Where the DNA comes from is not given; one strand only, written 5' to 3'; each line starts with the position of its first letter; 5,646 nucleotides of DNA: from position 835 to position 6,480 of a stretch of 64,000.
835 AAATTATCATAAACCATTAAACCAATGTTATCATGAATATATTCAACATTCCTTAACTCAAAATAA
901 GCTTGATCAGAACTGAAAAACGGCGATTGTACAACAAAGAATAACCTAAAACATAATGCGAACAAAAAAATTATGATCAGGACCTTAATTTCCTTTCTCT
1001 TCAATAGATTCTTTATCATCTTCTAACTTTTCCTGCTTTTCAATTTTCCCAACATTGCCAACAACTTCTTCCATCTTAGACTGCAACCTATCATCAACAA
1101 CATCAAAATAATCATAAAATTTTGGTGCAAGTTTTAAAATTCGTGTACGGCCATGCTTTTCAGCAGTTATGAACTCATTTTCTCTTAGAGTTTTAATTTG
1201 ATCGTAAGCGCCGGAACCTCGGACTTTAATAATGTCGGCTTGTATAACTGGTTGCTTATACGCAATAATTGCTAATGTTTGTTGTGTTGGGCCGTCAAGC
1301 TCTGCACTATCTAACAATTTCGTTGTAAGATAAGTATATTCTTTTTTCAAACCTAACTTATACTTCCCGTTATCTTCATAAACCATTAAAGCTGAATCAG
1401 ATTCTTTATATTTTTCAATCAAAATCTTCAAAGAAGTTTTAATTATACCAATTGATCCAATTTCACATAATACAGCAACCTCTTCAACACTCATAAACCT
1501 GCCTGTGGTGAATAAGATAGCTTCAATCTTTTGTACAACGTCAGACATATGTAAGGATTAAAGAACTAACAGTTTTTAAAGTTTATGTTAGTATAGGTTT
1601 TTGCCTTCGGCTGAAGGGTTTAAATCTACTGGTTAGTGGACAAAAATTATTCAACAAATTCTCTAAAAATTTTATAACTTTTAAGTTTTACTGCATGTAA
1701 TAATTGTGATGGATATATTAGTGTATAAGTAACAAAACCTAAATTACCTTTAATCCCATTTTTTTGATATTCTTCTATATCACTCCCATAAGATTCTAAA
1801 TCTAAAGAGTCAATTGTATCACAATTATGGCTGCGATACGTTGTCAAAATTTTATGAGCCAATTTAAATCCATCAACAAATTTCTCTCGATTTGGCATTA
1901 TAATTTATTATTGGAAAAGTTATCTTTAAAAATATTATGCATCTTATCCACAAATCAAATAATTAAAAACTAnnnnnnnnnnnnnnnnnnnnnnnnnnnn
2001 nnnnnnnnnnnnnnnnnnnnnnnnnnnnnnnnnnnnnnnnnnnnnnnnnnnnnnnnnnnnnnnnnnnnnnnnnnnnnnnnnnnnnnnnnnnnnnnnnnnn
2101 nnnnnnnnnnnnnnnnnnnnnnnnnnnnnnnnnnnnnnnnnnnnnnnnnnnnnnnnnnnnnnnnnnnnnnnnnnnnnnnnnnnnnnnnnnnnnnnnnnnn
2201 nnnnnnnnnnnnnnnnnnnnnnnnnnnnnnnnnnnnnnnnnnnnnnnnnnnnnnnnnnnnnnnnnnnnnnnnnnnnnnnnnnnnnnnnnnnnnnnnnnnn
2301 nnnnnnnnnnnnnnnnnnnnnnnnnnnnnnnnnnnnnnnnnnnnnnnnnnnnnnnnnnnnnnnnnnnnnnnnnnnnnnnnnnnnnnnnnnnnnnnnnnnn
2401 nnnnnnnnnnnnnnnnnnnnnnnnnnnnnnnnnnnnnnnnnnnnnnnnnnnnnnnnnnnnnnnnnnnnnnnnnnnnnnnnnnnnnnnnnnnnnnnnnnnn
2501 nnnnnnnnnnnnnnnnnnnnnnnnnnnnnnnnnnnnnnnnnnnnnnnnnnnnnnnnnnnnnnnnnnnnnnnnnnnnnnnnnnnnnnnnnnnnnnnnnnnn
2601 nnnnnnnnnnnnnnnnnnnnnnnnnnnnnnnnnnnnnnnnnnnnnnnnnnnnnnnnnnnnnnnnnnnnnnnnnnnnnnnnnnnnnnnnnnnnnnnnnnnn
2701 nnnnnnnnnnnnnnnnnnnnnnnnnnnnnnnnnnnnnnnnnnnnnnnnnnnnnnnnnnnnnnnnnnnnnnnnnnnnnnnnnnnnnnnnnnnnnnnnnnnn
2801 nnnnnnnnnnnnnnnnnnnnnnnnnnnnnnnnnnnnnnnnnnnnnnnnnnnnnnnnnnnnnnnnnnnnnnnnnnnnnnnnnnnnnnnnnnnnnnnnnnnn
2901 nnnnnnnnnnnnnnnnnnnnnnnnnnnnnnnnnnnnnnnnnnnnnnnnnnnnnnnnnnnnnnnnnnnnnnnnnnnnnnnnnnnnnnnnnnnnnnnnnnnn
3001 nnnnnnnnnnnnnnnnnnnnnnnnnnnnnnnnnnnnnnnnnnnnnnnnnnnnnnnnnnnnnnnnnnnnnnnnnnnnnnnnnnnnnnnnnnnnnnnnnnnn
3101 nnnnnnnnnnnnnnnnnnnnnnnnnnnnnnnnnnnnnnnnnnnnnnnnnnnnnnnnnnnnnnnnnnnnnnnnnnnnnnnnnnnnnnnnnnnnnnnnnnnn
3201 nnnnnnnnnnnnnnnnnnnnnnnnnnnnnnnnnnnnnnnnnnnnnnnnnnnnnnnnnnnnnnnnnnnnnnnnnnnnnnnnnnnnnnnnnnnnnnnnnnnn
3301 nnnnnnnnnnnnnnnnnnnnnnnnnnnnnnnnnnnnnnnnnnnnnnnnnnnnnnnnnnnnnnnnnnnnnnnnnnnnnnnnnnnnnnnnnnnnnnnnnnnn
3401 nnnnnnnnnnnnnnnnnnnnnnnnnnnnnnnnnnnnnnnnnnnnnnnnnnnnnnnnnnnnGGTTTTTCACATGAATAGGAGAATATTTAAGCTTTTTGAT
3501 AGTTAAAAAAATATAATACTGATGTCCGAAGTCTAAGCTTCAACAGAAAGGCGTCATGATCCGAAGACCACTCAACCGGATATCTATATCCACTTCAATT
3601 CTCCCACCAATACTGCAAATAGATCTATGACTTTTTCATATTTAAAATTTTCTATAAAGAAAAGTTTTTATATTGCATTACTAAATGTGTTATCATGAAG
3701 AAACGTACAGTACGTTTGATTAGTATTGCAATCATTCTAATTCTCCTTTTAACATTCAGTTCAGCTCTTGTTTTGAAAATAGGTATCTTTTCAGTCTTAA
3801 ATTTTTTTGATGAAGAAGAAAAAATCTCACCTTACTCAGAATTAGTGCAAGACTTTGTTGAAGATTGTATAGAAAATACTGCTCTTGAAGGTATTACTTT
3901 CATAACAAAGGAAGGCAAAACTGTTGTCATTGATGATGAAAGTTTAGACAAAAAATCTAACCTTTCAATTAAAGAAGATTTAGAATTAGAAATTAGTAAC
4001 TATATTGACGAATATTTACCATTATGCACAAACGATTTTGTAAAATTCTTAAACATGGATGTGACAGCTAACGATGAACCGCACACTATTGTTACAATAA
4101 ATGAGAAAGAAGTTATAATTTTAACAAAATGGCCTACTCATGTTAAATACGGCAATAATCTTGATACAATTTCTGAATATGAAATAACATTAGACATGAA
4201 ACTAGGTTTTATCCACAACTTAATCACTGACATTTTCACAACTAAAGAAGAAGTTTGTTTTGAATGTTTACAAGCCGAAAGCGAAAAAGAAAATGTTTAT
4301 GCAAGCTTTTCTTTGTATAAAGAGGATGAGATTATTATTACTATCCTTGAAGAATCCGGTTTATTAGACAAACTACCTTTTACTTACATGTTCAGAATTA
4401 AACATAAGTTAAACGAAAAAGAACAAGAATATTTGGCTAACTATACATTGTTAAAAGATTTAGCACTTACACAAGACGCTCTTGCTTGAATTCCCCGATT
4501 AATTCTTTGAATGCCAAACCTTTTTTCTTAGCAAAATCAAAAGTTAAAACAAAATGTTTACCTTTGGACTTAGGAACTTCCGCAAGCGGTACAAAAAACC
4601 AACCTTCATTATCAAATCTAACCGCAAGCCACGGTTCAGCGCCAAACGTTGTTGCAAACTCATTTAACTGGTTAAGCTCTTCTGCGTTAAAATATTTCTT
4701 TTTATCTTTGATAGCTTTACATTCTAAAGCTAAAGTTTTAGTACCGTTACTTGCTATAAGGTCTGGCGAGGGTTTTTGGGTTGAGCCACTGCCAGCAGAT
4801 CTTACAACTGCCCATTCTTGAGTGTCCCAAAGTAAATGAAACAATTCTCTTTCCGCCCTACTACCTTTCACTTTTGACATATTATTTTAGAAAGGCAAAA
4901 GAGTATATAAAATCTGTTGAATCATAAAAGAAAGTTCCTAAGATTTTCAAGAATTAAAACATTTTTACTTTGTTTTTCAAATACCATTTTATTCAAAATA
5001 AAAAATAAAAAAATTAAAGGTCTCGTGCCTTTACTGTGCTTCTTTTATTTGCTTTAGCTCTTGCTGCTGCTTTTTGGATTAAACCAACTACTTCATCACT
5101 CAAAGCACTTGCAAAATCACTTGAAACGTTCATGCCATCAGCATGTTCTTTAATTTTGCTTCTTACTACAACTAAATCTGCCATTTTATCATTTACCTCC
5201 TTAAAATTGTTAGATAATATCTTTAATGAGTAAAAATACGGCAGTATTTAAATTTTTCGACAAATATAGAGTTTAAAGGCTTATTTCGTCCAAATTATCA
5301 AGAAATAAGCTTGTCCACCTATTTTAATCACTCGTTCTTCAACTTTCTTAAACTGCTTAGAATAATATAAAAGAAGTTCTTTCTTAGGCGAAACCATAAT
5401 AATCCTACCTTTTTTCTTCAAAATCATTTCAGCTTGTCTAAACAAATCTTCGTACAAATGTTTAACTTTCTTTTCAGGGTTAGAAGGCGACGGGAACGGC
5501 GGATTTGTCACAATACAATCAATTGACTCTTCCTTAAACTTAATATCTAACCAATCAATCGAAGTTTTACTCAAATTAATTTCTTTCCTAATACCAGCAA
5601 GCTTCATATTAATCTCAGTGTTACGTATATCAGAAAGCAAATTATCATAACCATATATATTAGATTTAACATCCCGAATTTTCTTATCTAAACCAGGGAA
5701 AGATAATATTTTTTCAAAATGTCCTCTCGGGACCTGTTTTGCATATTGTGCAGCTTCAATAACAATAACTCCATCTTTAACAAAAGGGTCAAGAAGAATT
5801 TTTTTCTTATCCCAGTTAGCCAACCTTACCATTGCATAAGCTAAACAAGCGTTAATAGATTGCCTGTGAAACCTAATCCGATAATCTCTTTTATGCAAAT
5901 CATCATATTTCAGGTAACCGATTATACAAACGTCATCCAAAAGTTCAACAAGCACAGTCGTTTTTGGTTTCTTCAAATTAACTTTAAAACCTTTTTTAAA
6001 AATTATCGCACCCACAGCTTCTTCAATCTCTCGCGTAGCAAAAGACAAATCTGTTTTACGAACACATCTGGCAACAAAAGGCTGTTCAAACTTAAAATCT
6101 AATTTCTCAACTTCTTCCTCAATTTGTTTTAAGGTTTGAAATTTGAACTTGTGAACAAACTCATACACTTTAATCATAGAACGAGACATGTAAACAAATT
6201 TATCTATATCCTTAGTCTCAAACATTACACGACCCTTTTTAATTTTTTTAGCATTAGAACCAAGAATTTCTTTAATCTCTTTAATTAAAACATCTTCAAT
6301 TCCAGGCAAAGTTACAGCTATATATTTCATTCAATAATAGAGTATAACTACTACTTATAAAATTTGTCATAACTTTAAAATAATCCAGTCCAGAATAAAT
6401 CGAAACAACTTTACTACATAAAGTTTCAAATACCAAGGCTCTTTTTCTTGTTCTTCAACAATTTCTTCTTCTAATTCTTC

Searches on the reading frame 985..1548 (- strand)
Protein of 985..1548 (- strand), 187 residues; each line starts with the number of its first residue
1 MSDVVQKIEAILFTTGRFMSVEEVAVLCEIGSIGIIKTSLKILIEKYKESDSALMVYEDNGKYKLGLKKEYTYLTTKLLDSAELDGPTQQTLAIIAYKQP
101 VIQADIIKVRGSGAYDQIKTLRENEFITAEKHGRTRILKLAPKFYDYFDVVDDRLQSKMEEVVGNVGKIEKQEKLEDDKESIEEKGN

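Call 10: search_protein_families(library=pfam, proteins=[window:985-1548:-], max_evalue=0.001)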
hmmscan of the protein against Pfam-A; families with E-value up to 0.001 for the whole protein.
window:985-1548:- (187 aa): 1 family
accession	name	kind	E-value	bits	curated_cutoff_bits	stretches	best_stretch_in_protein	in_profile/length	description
PF04079.22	SMC_ScpB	-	1.1e-30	106.7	27.4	1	7-150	2-151/160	Segregation and condensation complex subunit ScpB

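Call 96: find_encoding_contigs(protein=window:985-1548:-, flank=10000, max_places=1)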
Protein window:985-1548:- (187 aa): no gene with exactly this product is on record in the collection.

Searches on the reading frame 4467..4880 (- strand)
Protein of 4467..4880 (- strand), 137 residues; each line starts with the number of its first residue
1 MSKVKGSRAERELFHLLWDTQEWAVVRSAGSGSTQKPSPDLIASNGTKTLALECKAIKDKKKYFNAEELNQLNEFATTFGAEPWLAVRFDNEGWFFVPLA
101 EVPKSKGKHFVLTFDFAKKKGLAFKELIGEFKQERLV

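Call 92: search_protein_families(library=pfam, proteins=[window:4467-4880:-], max_evalue=0.01)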
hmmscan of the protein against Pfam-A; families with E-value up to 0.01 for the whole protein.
window:4467-4880:- (137 aa): 2 families
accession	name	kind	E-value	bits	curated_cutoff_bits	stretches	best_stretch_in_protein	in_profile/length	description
PF01870.24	Hjc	-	1.4e-28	99.1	21.1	1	8-99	1-91/93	Archaeal holliday junction resolvase (hjc)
PF24608.2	PDDEXK_15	-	1.9e-05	25.1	27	1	2-117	2-135/164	Phage putative PDDEXK endonuclease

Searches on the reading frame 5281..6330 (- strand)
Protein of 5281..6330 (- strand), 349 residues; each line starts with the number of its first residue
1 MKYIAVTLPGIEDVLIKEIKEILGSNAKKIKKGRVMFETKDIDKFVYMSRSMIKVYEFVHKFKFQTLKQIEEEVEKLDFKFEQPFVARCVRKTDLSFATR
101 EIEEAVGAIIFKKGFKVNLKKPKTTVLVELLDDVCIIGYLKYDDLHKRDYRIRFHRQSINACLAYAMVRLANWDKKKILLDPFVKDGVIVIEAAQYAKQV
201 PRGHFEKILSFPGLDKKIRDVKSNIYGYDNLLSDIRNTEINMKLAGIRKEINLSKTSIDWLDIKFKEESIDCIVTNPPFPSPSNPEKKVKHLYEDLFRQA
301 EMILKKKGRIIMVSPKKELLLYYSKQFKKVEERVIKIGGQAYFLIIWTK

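Call 10: search_protein_families(library=pfam, proteins=[window:5281-6330:-], max_evalue=0.001)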
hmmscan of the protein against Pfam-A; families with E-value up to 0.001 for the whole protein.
window:5281-6330:- (349 aa): 6 families
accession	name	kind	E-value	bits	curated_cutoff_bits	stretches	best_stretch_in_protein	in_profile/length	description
PF01170.24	UPF0020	-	3.3e-29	102.4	22.3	1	148-339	1-193/197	RMKL-like, methyltransferase domain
PF05175.20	MTS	-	1.7e-07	31.5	23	1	262-317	91-143/170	Methyltransferase small domain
PF02926.22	THUMP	-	2.5e-07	31.5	20.6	1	67-138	4-82/84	THUMP domain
PF02384.22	N6_Mtase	-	7.2e-06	26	20.4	1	166-291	37-148/311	N-6 DNA Methylase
PF07669.17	Eco57I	-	1.2e-05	25.9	25.3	1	227-335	38-154/171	Eco57I restriction-modification methylase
PF22020.1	RlmL_1st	-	0.00027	21.3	27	1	2-40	1-37/55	RlmL ferredoxin-like domain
